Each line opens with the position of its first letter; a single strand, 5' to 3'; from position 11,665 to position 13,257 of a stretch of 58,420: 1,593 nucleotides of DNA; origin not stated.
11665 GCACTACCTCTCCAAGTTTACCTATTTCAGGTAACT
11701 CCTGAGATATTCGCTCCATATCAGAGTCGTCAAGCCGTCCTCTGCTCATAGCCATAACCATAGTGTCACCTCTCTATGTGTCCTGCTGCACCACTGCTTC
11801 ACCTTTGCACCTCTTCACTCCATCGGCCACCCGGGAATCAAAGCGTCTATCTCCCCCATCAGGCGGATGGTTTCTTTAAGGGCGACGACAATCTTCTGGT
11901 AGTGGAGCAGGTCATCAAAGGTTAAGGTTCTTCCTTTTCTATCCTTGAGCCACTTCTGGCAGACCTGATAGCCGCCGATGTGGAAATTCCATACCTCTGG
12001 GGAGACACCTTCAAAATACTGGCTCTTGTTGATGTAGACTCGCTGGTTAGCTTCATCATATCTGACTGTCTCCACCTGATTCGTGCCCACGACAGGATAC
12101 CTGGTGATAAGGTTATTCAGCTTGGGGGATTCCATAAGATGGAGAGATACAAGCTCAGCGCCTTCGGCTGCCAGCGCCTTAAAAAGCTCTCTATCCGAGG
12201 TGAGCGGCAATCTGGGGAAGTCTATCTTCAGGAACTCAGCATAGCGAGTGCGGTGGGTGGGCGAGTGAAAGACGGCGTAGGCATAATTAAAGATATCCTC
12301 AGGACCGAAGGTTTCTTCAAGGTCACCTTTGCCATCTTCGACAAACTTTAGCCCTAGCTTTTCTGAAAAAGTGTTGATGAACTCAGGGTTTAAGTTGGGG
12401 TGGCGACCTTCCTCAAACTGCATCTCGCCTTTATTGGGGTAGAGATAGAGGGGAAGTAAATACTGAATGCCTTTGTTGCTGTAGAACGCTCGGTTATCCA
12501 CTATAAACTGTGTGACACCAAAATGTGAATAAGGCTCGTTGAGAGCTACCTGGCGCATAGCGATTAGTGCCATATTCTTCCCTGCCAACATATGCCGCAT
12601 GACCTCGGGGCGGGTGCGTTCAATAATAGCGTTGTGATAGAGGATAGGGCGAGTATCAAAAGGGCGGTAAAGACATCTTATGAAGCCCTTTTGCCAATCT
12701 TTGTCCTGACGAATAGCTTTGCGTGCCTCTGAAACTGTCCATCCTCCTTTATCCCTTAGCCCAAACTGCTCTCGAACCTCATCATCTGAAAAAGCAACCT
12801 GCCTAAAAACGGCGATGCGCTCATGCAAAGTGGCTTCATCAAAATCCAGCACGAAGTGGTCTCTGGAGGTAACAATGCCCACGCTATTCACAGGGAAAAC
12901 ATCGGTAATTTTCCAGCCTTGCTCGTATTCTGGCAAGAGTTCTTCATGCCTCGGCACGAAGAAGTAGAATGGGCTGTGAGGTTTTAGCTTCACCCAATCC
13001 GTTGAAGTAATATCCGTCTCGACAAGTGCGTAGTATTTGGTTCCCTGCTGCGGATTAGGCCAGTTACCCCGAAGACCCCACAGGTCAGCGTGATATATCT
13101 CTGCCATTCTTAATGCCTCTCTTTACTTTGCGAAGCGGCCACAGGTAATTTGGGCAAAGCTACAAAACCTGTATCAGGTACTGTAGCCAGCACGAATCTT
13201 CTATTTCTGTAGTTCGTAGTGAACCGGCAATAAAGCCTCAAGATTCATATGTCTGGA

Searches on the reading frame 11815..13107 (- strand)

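Call 52: search_protein_families(library=pfam, proteins=[window:11815-13107:-], max_evalue=0.00001)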
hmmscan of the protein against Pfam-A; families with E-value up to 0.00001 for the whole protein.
window:11815-13107:- (430 aa): 1 family
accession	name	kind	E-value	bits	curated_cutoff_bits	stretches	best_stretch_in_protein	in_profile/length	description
PF18135.7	Type_ISP_C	-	5.7e-97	325.3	25.9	1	69-418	1-341/342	Type ISP C-terminal specificity domain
